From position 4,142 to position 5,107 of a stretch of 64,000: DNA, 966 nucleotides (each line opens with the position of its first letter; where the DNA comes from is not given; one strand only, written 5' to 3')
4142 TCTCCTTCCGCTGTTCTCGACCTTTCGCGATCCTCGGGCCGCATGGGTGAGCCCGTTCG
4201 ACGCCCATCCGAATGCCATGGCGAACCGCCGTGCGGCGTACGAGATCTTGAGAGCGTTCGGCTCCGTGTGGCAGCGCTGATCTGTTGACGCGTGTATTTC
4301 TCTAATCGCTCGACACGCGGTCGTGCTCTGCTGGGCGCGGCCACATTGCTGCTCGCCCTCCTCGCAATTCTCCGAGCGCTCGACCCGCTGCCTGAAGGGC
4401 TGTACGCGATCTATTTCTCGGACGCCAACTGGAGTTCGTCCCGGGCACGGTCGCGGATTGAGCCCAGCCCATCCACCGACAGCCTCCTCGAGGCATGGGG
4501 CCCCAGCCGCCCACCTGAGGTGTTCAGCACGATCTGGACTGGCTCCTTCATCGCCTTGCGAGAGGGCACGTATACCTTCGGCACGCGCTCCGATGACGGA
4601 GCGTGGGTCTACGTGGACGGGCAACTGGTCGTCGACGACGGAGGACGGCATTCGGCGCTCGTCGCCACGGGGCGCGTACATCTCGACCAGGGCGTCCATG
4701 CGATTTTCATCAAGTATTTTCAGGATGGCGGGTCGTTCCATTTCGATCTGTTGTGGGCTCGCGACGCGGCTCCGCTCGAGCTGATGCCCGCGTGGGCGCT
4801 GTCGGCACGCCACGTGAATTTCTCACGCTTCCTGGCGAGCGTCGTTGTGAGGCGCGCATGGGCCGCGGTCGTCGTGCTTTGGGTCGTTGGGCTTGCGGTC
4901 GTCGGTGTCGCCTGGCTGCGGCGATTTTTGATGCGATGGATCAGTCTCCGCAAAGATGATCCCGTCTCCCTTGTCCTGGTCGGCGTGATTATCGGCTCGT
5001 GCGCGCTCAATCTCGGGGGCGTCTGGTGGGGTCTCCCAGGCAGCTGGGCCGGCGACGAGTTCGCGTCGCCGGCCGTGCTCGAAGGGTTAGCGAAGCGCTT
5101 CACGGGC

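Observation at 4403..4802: PA14 lectin-like domain inserted after the first TM helix of a GT-C-like membrane enzyme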

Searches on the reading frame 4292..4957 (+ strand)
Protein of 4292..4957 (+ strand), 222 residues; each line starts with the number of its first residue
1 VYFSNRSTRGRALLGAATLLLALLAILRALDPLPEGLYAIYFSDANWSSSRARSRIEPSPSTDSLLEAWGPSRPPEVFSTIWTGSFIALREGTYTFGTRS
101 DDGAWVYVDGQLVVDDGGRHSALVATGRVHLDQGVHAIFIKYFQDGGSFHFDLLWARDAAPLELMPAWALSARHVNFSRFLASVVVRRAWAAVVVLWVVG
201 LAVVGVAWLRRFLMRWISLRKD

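Call 39: search_protein_representatives(protein=window:4292-4957:+)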
Query: 222 residues. Proteins with E-value up to 0.001 (for the whole library): 15856; up to 1e-10: 3392; up to 1e-30: 307. The best 150 are listed.
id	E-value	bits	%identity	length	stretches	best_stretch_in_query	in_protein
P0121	3.5e-106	370.4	35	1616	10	77-157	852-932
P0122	3.6e-99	347.4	34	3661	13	90-159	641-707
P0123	7.4e-99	346.4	30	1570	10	54-148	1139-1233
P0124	6.9e-89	313.8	28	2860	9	30-176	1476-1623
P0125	1.8e-80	286.3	33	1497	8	59-156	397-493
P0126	4.8e-72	258.7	34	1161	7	71-156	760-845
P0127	1.8e-69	250.3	36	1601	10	80-150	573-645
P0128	1.0e-67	244.5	34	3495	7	76-163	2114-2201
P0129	6.0e-67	242.0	33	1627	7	66-150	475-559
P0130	1.1e-66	241.1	32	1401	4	11-176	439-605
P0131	3.4e-63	229.7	28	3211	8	32-168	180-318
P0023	1.5e-62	227.6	55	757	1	9-214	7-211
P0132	2.6e-62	226.8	31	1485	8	89-169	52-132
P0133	4.5e-62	226.1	30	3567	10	46-166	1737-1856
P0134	1.6e-61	224.2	36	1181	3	6-210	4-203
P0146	6.4e-55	202.7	56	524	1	19-208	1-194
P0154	1.5e-51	191.6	51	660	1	8-204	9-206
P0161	8.2e-50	186.0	40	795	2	14-157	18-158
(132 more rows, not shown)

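Call 41: search_protein_families(library=pfam, proteins=[P0134, P0161, P0154, P0146], max_evalue=0.01)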
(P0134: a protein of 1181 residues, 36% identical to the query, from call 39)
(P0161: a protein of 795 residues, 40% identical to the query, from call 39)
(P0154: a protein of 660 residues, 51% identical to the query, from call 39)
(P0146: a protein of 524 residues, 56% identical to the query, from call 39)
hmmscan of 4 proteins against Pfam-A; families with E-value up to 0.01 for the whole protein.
P0134 (1181 aa): 4 families
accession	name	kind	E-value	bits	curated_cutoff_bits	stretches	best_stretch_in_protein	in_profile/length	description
PF07691.17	PA14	-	4e-55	186.1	24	3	251-349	3-109/147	PA14 domain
PF10528.15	GLEYA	-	3.6e-10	40.4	26.2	1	296-326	4-35/91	GLEYA domain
PF13231.12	PMT_2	-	6.9e-05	23.5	26.1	1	777-890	22-133/160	Dolichyl-phosphate-mannose-protein mannosyltransferase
PF02366.24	PMT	-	0.0013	18.8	22.7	1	787-920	94-234/245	Dolichyl-phosphate-mannose-protein mannosyltransferase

P0161 (795 aa): 3 families
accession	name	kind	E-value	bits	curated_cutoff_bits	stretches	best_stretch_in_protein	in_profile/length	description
PF07691.17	PA14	-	1.4e-35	122.7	24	2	38-168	4-145/147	PA14 domain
PF13472.12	Lipase_GDSL_2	-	2.2e-08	35.3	32.9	1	527-772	2-177/178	GDSL-like Lipase/Acylhydrolase family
PF10528.15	GLEYA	-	3.5e-06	27.7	26.2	0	79-112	1-35/91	GLEYA domain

P0154 (660 aa): 1 family
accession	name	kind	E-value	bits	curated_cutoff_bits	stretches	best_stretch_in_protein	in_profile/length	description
PF07691.17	PA14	-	1.1e-19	71.2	24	1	39-164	3-139/147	PA14 domain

P0146 (524 aa): 2 families
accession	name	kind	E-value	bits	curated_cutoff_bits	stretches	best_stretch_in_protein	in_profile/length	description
PF11028.14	TMEM260-like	-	2.2e-21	76.9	24.2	1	254-395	5-168/179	Protein O-mannosyl-transferase TMEM260-like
PF07691.17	PA14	-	2.4e-10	40.9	24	1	52-137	39-134/147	PA14 domain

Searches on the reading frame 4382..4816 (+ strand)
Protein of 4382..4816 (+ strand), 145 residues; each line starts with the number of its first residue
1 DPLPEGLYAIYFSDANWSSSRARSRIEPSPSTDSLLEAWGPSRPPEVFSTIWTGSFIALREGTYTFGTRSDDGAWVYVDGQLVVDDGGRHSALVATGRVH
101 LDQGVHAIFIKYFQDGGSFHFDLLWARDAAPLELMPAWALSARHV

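Call 26: search_solved_structures(query=window:4382-4816:+, max_evalue=1, show_alignments=5)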
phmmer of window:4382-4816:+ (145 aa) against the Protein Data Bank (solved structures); distinct sequences matched with E-value up to 1: 33.
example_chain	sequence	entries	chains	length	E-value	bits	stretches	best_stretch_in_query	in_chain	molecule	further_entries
6qe7_A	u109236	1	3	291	3.6e-16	62.9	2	40-138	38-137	Anti-sigma-I factor RsgI3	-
6qdi_A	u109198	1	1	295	1.7e-14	57.4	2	43-137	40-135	PA14 domain-containing protein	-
6m8m_A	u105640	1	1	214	2.6e-06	30.9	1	53-121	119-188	Putative large adhesion protein (Lap) involved in biofilm formation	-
6vra_B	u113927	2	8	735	0.001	22.4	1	5-103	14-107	Protective antigen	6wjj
1t6b_X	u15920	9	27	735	0.001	22.4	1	5-103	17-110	Protective Antigen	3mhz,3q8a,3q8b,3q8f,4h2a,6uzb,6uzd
4nam_A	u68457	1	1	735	0.001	22.4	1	5-103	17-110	Protective antigen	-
4ee2_A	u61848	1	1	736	0.001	22.4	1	5-103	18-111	Protective antigen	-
3q8c_A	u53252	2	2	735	0.001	22.4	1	5-103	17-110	Protective antigen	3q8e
3tez_A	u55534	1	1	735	0.001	22.4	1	5-103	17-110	Protective antigen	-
6vra_A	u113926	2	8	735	0.0011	22.3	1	5-102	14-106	Protective antigen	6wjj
6zxj_A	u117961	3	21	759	0.0011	22.3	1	5-103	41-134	Protective antigen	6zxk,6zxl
5fr3_A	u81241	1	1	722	0.0012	22.3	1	5-103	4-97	PROTECTIVE ANTIGEN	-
1acc_A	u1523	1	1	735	0.0012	22.2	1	5-103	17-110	ANTHRAX PROTECTIVE ANTIGEN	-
3tew_A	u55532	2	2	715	0.0016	21.8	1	5-103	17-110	Protective antigen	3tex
3tey_A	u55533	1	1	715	0.0016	21.8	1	5-103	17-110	Protective antigen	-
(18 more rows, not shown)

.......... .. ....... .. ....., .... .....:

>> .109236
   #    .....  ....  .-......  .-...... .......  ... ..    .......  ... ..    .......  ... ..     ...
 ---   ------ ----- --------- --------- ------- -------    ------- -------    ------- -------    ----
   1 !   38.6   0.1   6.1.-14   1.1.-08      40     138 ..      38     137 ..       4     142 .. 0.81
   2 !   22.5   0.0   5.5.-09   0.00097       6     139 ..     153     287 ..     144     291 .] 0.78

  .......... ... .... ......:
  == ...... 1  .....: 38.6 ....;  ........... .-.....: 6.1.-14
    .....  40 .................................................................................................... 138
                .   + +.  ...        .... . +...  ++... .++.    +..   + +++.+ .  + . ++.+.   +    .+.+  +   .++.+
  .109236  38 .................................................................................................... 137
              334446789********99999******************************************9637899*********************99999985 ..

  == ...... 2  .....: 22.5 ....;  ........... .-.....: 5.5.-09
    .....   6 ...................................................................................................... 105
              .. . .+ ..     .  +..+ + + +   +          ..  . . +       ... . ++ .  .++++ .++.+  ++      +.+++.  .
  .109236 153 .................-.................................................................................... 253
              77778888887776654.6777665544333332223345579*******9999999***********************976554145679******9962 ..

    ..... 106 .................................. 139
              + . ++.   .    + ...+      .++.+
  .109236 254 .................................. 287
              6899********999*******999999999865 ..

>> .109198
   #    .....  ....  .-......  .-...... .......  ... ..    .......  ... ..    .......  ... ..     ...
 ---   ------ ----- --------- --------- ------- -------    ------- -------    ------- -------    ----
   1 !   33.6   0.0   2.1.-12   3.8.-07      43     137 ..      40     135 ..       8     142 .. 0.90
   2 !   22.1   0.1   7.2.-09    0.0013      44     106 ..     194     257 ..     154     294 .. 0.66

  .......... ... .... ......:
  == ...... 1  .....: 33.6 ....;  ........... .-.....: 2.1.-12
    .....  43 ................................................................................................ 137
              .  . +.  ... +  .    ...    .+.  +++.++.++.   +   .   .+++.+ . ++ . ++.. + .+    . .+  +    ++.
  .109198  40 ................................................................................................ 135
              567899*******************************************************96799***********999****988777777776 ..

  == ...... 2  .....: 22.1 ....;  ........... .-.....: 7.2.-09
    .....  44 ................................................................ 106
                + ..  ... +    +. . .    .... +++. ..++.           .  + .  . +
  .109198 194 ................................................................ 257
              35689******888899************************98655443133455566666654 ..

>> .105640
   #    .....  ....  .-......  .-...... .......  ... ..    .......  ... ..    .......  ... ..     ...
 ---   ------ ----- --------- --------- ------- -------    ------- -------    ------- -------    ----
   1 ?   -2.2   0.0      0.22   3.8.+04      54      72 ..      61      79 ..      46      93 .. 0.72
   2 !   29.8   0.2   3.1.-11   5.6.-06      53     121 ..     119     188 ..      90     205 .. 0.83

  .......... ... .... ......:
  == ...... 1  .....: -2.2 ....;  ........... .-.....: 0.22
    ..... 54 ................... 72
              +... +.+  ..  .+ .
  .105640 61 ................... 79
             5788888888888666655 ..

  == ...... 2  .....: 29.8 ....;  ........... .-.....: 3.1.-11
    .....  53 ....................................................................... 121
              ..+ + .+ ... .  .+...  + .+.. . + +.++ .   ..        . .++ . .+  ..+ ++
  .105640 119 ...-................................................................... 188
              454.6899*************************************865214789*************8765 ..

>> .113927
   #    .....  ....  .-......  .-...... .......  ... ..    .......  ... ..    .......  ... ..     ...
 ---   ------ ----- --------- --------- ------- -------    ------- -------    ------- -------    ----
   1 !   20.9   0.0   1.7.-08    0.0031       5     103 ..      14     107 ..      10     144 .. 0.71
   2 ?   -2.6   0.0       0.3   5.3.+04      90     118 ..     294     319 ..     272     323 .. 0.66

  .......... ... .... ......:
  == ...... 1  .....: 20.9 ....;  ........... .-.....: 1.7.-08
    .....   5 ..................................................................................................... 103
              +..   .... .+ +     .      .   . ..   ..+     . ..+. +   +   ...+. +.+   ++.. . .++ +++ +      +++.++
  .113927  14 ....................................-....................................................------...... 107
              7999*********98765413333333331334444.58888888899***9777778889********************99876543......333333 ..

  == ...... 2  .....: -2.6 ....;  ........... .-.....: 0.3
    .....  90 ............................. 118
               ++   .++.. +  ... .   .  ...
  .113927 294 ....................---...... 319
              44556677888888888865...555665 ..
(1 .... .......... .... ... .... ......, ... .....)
